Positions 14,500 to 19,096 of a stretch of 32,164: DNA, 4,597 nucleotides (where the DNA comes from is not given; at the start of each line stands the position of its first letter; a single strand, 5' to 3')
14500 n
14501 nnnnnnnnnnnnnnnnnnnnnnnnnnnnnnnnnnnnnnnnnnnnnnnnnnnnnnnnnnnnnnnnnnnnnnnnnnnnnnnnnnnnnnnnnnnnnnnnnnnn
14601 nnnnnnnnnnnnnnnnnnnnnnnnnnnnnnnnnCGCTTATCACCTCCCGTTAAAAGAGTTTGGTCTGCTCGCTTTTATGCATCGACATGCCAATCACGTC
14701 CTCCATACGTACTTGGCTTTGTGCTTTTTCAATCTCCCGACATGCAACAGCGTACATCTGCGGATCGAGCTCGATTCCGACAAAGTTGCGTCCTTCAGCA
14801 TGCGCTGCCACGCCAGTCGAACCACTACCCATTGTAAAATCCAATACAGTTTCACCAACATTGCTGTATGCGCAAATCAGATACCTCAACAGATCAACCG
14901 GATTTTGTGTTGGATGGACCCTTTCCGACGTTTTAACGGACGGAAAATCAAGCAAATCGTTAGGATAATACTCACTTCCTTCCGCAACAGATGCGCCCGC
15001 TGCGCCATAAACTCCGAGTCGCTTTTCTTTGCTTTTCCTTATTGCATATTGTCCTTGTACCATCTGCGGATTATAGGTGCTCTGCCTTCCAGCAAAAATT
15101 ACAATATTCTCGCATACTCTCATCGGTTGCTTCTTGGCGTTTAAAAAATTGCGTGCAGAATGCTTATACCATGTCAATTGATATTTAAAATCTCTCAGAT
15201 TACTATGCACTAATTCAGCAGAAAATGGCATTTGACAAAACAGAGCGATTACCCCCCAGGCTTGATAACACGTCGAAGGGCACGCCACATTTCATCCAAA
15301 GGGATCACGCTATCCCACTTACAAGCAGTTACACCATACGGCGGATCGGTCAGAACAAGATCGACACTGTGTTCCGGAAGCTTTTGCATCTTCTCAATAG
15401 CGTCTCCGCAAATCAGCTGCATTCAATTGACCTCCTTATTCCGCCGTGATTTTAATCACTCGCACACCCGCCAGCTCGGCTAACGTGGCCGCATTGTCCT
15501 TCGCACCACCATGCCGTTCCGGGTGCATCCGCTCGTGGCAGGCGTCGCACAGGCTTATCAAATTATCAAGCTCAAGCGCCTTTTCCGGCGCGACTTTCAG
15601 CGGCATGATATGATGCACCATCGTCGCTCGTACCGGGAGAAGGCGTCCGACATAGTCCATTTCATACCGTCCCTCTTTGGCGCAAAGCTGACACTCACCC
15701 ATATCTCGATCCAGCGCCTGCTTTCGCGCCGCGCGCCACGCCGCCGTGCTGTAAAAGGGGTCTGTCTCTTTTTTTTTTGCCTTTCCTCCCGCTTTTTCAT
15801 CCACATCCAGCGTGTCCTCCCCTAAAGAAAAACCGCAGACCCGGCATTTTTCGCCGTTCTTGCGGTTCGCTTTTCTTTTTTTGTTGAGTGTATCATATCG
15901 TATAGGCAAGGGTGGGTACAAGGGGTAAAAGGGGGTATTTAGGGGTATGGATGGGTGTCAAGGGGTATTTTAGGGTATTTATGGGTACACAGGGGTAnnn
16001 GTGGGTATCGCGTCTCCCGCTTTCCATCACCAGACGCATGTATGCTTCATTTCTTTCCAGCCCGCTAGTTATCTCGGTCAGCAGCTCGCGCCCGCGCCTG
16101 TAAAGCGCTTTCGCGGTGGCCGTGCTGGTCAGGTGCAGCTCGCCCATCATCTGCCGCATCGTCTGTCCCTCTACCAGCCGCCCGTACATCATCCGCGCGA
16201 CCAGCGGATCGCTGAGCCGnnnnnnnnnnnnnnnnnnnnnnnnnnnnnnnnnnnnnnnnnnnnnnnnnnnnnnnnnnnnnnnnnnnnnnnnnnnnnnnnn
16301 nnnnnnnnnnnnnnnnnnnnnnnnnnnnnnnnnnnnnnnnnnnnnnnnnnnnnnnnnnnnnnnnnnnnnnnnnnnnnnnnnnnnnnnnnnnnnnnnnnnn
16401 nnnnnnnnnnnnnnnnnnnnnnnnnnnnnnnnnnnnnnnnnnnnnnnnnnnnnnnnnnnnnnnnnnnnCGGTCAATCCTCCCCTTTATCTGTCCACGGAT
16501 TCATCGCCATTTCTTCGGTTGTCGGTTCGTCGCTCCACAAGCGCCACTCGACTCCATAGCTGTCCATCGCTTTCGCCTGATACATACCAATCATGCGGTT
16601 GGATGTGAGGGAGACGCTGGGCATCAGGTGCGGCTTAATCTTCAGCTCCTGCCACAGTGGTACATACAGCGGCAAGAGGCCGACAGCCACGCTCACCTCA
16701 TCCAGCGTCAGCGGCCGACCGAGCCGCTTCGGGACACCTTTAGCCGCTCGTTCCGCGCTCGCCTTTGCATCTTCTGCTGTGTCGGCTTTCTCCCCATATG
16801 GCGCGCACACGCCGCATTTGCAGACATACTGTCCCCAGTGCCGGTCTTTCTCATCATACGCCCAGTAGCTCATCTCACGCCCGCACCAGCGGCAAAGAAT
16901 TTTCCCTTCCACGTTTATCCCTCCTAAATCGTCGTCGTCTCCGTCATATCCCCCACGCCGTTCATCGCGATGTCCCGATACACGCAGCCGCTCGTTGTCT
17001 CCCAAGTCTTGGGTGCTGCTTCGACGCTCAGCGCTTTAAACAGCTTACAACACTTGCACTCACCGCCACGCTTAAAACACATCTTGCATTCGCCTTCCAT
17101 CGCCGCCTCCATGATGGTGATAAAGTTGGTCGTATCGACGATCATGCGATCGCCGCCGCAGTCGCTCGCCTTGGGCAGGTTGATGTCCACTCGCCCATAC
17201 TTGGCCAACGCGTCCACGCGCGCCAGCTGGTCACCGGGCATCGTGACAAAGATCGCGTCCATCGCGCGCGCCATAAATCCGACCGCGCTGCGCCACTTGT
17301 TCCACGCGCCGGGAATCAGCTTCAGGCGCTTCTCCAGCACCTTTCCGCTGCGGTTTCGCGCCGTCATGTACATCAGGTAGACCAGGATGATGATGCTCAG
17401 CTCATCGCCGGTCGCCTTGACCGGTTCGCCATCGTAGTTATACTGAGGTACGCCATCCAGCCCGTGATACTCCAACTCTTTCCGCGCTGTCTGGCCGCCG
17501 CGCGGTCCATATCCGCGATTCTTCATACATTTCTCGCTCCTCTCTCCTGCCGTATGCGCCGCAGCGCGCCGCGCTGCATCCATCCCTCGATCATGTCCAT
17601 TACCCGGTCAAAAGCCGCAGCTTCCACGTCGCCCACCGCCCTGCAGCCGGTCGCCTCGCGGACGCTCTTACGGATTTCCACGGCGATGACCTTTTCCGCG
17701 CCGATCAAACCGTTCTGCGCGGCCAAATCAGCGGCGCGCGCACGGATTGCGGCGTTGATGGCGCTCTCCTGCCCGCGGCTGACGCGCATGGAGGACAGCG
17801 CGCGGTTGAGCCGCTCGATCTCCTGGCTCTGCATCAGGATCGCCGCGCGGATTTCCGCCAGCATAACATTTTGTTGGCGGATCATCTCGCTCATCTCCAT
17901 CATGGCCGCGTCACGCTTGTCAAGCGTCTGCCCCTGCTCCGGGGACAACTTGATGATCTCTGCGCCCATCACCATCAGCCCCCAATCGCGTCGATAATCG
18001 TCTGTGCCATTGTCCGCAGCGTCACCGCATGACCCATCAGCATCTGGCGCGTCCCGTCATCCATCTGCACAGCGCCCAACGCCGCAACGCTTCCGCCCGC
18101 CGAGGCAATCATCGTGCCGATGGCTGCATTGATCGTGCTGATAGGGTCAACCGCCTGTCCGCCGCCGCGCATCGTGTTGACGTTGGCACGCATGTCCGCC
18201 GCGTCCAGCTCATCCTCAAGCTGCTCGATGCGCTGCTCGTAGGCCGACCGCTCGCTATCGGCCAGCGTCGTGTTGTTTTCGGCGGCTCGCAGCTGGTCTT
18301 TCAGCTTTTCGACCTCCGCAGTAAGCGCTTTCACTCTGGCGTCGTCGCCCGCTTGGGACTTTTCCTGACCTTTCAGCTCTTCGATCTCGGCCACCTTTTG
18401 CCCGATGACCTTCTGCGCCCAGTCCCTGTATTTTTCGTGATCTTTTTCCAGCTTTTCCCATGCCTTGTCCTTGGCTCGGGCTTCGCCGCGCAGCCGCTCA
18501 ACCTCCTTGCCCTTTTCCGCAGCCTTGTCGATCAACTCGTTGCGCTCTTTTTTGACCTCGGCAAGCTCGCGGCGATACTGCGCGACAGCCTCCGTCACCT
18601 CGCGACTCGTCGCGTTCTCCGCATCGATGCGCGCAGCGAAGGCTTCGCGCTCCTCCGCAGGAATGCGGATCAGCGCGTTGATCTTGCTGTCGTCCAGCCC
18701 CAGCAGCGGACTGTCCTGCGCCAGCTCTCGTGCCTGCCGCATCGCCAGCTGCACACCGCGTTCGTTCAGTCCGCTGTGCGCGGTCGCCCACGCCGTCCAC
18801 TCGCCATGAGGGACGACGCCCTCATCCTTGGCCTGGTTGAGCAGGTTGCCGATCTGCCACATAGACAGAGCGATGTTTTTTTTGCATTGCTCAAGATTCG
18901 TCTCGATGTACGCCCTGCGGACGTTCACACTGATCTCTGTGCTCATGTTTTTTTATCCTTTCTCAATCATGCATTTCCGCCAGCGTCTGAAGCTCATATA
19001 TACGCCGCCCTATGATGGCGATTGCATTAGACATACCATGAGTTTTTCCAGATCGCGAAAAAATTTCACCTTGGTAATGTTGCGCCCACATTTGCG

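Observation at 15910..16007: Ten GGGTA cores phased at exactly 10 bp between the late regulator and the HNH-terminase block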

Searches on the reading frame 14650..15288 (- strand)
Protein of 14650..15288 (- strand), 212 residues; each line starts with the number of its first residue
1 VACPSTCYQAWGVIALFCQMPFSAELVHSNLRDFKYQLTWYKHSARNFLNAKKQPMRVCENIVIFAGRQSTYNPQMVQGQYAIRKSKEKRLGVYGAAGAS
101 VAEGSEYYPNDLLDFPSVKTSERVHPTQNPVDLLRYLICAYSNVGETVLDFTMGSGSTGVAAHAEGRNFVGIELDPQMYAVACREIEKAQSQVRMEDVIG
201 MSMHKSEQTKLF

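Call 5: search_protein_families(library=pfam, proteins=[window:14650-15288:-], max_evalue=0.01)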
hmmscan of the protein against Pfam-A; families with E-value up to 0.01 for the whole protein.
window:14650-15288:- (212 aa): 2 families
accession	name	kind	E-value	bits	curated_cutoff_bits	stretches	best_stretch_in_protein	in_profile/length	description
PF01555.25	N6_N4_Mtase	-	3.1e-21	76.8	26.7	1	35-181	75-218/221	DNA methylase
PF13649.12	Methyltransf_25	-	0.0029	18.7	27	1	148-196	1-51/97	Methyltransferase domain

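Call 6: search_protein_families(library=phrogs, proteins=[window:14650-15288:-], max_evalue=0.001)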
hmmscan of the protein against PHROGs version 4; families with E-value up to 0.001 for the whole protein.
window:14650-15288:- (212 aa): 11 families
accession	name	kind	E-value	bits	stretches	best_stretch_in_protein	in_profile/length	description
phrog_67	-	other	2.6e-41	143.5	1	12-193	189-350/743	DNA methyltransferase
phrog_18293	-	other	1e-32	113.5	1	84-192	4-113/119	methyltransferase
phrog_3008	-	other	2.5e-22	80.3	1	120-206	145-231/244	DNA methyltransferase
phrog_498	-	other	1.7e-19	70.8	1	33-194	296-428/633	DNA methyltransferase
phrog_12862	-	unknown function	3.6e-16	60.4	1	12-87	59-131/149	-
phrog_6952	-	other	7.8e-16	59.5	1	110-188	99-177/181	DNA methyltransferase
phrog_23148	-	unknown function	6.6e-13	50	1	119-188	79-148/165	-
phrog_8769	-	other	1.3e-11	45.2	1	143-191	10-58/71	methyltransferase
phrog_23085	-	unknown function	1e-10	42.4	1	117-185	33-104/138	-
phrog_16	-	DNA, RNA and nucleotide metabolism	2.5e-05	23.7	1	126-207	849-930/986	DNA helicase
phrog_18146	-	other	5.8e-05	23.2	1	130-180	54-105/452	DNA methyltransferase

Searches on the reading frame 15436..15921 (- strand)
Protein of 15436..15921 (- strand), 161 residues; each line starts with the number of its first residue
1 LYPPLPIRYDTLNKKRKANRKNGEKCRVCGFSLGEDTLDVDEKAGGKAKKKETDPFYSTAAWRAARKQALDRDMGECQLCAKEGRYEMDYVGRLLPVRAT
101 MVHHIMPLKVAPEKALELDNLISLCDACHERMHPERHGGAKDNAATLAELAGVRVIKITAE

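Call 5: search_protein_families(library=pfam, proteins=[window:15436-15921:-], max_evalue=0.01)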
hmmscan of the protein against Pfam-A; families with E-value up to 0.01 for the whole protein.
window:15436-15921:- (161 aa): 1 family
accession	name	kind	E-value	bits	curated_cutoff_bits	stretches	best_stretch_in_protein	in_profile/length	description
PF01844.29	HNH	-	3.5e-10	40.3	21.4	1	77-134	1-46/47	HNH endonuclease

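Call 6: search_protein_families(library=phrogs, proteins=[window:15436-15921:-], max_evalue=0.001)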
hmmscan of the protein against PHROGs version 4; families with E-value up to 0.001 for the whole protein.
window:15436-15921:- (161 aa): 17 families
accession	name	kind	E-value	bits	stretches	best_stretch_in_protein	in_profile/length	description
phrog_144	-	DNA, RNA and nucleotide metabolism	3.2e-23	83.3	1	48-142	58-142/175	HNH endonuclease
phrog_119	-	DNA, RNA and nucleotide metabolism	9.5e-21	75.1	1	44-144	173-266/443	HNH endonuclease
phrog_5956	-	DNA, RNA and nucleotide metabolism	7.6e-18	65.5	1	49-138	34-113/138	HNH endonuclease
phrog_589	-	DNA, RNA and nucleotide metabolism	1.6e-17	64.8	1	11-131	46-137/179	HNH endonuclease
phrog_4581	-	head and packaging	4.9e-17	63.4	1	48-137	39-113/395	terminase small subunit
phrog_8446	-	DNA, RNA and nucleotide metabolism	9.2e-14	52.6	1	45-132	118-195/211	HNH endonuclease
phrog_25061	-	DNA, RNA and nucleotide metabolism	1.5e-10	42.9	1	10-147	75-201/219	HNH endonuclease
phrog_1271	-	DNA, RNA and nucleotide metabolism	4.1e-10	40.6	1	43-135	237-318/361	HNH endonuclease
phrog_2323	-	DNA, RNA and nucleotide metabolism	1.3e-09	39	1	47-134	9-85/113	HNH endonuclease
phrog_8048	-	DNA, RNA and nucleotide metabolism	1.8e-08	35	1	48-138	156-231/273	HNH endonuclease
phrog_740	-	DNA, RNA and nucleotide metabolism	4.8e-07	30.1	1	59-137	23-89/332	HNH endonuclease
phrog_333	-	DNA, RNA and nucleotide metabolism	1.4e-06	29.6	1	58-131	17-77/138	HNH endonuclease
phrog_4321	-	DNA, RNA and nucleotide metabolism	1.6e-05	25.7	1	53-133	39-113/135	HNH endonuclease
phrog_6050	-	DNA, RNA and nucleotide metabolism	2.6e-05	24.2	1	61-133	298-358/402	HNH endonuclease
phrog_5200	-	DNA, RNA and nucleotide metabolism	3.7e-05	24.7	1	58-152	24-104/154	HNH endonuclease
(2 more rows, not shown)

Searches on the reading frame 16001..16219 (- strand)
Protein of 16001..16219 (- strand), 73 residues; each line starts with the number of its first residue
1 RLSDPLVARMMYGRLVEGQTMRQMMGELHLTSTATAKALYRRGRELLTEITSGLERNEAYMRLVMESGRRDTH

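Call 60: predict_structure(alignment_id=A3)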
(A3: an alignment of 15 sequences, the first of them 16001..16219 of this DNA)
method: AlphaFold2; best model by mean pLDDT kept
length: 73 residues; sequences in the alignment: 15
mean_pLDDT: 87.4   pTM: 0.65
mean pLDDT of the five models: 87.4, 87.1, 86.0, 71.2, 64.8
residues with pLDDT >= 90: 41; 70-90: 26; 50-70: 5; < 50: 1
segments of 3 or more residues with pLDDT < 50: none
pLDDT, mean of each block of 10 residues (from residue 1): 87 95 96 95 90 80 80 53
secondary structure, 60 per line:
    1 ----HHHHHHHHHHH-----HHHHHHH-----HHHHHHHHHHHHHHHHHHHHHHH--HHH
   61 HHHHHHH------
elements in order: H5-15 H21-27 H33-55 H58-67

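Call 63: fold_search(model_id=the predicted structure, library=pdb)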
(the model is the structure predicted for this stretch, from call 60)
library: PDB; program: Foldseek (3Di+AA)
matches with E <= 10: 113; with E <= 0.001: 0
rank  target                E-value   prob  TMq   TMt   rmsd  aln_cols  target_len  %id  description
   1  4go1_B                7.2e-01  0.98  0.51  0.13   1.0        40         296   22  Crystal Structure of full length transcription repressor LsrR from E. coli. (released 2013-04-24)
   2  4go1_A                1.1e+00  0.95  0.47  0.12   0.9        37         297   24  Crystal Structure of full length transcription repressor LsrR from E. coli. (released 2013-04-24)
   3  3vep_H                1.1e+00  0.91  0.57  0.58   2.0        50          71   16  Crystal structure of SigD4 in complex with its negative regulator RsdA (released 2013-02-13)
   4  5clv_M                1.1e+00  0.90  0.50  0.57   1.4        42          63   17  Crystal Structure of KorA-operator DNA complex (KorA-OA) (released 2016-04-06)
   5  5fgm                  1.3e+00  0.95  0.63  0.71   1.0        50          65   20  Streptomyces coelicolor SigR region 4 (released 2016-03-02)
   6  5clv_I                1.3e+00  0.85  0.54  0.62   1.5        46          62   15  Crystal Structure of KorA-operator DNA complex (KorA-OA) (released 2016-04-06)
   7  3hug_K                1.4e+00  0.93  0.64  0.65   1.3        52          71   13  Crystal structure of Mycobacterium tuberculosis anti-sigma factor RslA in complex with -35 promoter binding domain of  (released 2010-03-02)
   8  3hug_E                1.4e+00  0.93  0.64  0.64   1.2        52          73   13  Crystal structure of Mycobacterium tuberculosis anti-sigma factor RslA in complex with -35 promoter binding domain of  (released 2010-03-02)
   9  3hug_C                1.4e+00  0.90  0.64  0.61   2.4        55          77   13  Crystal structure of Mycobacterium tuberculosis anti-sigma factor RslA in complex with -35 promoter binding domain of  (released 2010-03-02)
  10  3vep_A                1.5e+00  0.80  0.53  0.55   2.0        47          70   17  Crystal structure of SigD4 in complex with its negative regulator RsdA (released 2013-02-13)
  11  5cm3_A                1.5e+00  0.80  0.47  0.37   1.4        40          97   18  Crystal Structure of KorA, a plasmid-encoded, global transcription regulator (released 2016-04-06)
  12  2h27_D                1.7e+00  0.85  0.60  0.63   1.6        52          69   15  Crystal Structure of Escherichia coli SigmaE Region 4 Bound to its-35 Element DNA (released 2006-08-22)
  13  3vfz_A                1.8e+00  0.89  0.60  0.70   1.3        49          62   12  Crystal structure of -35 promoter binding domain of SigD of Mycobacterium tuberculosis (released 2013-02-13)
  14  3vep_D                1.8e+00  0.82  0.57  0.60   2.0        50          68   16  Crystal structure of SigD4 in complex with its negative regulator RsdA (released 2013-02-13)
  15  5ckt_D                1.8e+00  0.41  0.51  0.41   9.5        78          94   17  Crystal Structure of KorA, a plasmid-encoded, global transcription regulator (released 2016-04-06)
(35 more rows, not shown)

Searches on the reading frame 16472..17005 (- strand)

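Call 5: search_protein_families(library=pfam, proteins=[window:16472-17005:-], max_evalue=0.01)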
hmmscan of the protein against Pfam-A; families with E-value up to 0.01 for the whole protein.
window:16472-17005:- (177 aa): 0 families

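Call 6: search_protein_families(library=phrogs, proteins=[window:16472-17005:-], max_evalue=0.001)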
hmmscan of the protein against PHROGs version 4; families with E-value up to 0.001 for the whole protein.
window:16472-17005:- (177 aa): 0 families

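Call 22: search_protein_families(library=ncbifam, proteins=[window:16472-17005:-], max_evalue=10)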
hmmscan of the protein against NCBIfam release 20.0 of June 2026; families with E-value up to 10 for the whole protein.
window:16472-17005:- (177 aa): 1 family
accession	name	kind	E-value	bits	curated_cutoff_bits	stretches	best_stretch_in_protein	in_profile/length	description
NF053645.1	pMurC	equivalog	0.29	9.7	560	1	37-69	256-284/492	pseudomurein biosynthesis peptide ligase pMurC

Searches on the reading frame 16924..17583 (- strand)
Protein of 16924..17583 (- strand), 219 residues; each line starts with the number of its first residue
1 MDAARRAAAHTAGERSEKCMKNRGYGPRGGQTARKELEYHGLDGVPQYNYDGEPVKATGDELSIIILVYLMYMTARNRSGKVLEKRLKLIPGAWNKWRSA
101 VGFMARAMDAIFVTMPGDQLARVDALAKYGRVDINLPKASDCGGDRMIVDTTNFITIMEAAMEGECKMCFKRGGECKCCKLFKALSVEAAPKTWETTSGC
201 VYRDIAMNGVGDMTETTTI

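Call 5: search_protein_families(library=pfam, proteins=[window:16924-17583:-], max_evalue=0.01)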
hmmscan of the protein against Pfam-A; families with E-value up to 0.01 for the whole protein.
window:16924-17583:- (219 aa): 1 family
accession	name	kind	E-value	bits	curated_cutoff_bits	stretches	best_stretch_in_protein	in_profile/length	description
PF18892.5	DUF5651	-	0.00044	20.5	27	1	149-188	1-40/53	Family of unknown function (DUF5651)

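Call 6: search_protein_families(library=phrogs, proteins=[window:16924-17583:-], max_evalue=0.001)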
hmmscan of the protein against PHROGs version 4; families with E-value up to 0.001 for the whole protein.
window:16924-17583:- (219 aa): 0 families

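Call 22: search_protein_families(library=ncbifam, proteins=[window:16924-17583:-], max_evalue=10)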
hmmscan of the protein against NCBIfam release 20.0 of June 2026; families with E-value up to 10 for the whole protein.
window:16924-17583:- (219 aa): 0 families

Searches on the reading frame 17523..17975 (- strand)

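Call 5: search_protein_families(library=pfam, proteins=[window:17523-17975:-], max_evalue=0.01)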
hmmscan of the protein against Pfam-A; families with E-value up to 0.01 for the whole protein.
window:17523-17975:- (150 aa): 0 families

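Call 6: search_protein_families(library=phrogs, proteins=[window:17523-17975:-], max_evalue=0.001)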
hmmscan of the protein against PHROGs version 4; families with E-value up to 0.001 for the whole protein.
window:17523-17975:- (150 aa): 0 families

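Call 22: search_protein_families(library=ncbifam, proteins=[window:17523-17975:-], max_evalue=10)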
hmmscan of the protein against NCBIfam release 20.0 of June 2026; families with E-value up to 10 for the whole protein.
window:17523-17975:- (150 aa): 3 families
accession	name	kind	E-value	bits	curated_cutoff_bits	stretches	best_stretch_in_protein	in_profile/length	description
NF052320.1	Cbp1_fam_LP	subfamily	0.018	14.5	90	1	16-76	130-191/286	Cbp1 family collagen-binding glycoprotein adhesin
NF011615.0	PRK15041.1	equivalog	0.022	13.5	947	1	3-82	456-535/554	methyl-accepting chemotaxis protein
NF052539.1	DivAsocLipDalA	equivalog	0.24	11.2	200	1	21-149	26-149/169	divisome-associated lipoprotein DalA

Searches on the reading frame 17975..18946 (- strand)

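Call 5: search_protein_families(library=pfam, proteins=[window:17975-18946:-], max_evalue=0.01)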
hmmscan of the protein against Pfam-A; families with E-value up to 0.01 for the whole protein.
window:17975-18946:- (323 aa): 2 families
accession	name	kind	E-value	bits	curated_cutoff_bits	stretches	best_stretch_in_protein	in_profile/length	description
PF11300.13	DUF3102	-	4.9e-10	40.2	24.4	1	14-123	10-128/129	Protein of unknown function (DUF3102)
PF08614.16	ATG16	-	2e-06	28.5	33.7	1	101-174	71-136/200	Autophagy protein 16 (ATG16)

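Call 6: search_protein_families(library=phrogs, proteins=[window:17975-18946:-], max_evalue=0.001)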
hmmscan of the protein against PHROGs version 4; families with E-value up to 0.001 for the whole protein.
window:17975-18946:- (323 aa): 2 families
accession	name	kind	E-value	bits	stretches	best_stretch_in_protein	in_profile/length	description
phrog_15609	-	unknown function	6.5e-16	59.6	1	19-247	20-254/316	-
phrog_1733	-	unknown function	6.3e-10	39.9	1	14-253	19-260/305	-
